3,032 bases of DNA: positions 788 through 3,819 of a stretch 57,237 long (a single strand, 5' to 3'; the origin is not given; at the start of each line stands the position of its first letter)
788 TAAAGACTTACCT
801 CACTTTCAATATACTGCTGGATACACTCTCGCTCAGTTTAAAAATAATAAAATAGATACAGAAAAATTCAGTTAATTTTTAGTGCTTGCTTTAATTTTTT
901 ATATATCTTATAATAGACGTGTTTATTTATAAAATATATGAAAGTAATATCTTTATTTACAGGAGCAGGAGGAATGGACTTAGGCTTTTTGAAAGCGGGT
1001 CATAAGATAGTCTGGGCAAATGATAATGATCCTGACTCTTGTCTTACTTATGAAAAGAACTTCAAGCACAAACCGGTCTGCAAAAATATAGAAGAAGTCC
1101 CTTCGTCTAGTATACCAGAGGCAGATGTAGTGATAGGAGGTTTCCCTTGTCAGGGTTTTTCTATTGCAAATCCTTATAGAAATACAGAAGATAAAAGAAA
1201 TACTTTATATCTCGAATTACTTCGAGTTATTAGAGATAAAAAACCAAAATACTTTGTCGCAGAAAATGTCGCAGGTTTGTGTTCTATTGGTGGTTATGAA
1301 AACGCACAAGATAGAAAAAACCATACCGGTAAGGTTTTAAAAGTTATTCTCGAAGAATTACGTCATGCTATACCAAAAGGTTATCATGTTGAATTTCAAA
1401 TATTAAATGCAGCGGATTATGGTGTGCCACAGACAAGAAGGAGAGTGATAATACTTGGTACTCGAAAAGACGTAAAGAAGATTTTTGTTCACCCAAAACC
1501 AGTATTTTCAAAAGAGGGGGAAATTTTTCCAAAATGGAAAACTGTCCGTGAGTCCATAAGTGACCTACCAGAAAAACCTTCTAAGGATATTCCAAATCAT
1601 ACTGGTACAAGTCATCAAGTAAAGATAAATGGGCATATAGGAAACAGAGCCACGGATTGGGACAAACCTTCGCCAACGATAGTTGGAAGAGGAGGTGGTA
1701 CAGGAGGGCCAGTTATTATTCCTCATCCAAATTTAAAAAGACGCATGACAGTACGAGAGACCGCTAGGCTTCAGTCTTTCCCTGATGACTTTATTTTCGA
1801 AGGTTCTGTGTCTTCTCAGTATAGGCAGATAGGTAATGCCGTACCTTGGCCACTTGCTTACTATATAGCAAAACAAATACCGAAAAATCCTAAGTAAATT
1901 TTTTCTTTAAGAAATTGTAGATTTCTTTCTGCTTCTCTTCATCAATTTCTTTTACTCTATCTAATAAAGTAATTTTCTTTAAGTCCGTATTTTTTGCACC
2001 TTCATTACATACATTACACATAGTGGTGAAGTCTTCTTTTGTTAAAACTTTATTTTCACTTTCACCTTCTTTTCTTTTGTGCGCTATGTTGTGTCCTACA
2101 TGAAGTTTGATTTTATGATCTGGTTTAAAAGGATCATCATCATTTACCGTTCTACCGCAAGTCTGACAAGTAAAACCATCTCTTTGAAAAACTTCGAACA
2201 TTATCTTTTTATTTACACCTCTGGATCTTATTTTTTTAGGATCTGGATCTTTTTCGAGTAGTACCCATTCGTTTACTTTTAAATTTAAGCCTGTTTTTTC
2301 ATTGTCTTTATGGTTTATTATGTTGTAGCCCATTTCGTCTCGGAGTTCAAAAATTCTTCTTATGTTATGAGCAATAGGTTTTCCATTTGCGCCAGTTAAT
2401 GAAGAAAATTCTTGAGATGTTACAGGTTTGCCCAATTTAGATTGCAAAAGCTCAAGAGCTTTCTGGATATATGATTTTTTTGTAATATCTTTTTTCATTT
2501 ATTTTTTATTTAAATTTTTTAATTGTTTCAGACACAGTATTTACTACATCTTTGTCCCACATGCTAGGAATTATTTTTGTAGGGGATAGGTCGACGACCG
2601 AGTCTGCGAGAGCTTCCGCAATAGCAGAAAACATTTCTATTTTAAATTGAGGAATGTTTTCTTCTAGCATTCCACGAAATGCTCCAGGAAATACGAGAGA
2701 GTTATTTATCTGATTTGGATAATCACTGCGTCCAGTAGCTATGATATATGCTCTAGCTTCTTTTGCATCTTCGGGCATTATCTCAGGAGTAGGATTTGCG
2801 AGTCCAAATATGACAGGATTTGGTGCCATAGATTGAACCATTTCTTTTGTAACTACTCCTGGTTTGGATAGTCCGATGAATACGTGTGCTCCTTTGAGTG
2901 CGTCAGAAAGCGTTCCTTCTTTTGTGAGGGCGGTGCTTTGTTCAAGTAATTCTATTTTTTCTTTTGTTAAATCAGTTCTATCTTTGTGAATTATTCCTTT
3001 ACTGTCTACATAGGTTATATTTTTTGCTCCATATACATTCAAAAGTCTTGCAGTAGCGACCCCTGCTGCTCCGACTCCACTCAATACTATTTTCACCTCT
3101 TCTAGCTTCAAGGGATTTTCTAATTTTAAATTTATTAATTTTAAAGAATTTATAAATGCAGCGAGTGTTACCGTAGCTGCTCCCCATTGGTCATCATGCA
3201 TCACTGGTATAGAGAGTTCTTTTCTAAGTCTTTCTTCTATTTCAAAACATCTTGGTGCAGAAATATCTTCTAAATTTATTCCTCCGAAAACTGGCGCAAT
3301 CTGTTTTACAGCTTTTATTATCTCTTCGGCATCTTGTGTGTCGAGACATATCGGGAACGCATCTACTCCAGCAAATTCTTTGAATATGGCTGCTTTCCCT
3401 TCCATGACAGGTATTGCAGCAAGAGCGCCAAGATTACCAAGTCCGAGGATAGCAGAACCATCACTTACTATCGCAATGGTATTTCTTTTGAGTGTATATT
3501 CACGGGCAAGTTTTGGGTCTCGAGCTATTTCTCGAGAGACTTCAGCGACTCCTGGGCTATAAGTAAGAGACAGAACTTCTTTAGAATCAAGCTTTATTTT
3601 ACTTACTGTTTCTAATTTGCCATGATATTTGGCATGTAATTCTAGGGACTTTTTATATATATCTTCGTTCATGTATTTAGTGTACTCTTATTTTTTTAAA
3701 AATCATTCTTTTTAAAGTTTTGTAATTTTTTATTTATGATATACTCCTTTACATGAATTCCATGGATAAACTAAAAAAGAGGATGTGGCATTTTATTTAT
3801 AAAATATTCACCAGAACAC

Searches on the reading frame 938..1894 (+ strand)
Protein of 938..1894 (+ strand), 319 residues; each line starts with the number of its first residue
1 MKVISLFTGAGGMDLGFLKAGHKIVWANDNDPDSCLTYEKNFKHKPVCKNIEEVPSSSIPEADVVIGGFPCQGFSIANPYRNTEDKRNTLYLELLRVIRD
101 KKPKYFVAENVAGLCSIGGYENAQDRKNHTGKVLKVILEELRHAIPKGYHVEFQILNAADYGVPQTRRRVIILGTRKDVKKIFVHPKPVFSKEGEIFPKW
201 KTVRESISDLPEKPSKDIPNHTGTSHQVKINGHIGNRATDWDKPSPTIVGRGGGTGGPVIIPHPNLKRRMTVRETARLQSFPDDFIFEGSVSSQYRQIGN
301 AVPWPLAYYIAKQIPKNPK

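Call 47: search_protein_families(library=pfam, proteins=[window:938-1894:+], max_evalue=0.00001)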
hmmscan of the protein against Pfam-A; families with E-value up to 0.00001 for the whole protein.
window:938-1894:+ (319 aa): 1 family
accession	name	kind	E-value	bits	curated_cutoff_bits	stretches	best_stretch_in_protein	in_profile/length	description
PF00145.23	DNA_methylase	-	1.5e-77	261.6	22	2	1-226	1-204/324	C-5 cytosine-specific DNA methylase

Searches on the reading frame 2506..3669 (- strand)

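Call 47: search_protein_families(library=pfam, proteins=[window:2506-3669:-], max_evalue=0.00001)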
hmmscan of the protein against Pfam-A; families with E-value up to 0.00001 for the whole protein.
window:2506-3669:- (387 aa): 3 families
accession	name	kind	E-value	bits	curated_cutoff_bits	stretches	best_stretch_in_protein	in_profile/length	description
PF00390.24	malic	-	1.7e-31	109.9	23.1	1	17-149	2-182/182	Malic enzyme, N-terminal domain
PF03949.21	Malic_M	-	1.9e-19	70.4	23.5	1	163-370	3-239/258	Malic enzyme, NAD binding domain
PF01262.27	AlaDh_PNT_C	-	4.6e-06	26.7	23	1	191-291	28-129/214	Alanine dehydrogenase/PNT, C-terminal domain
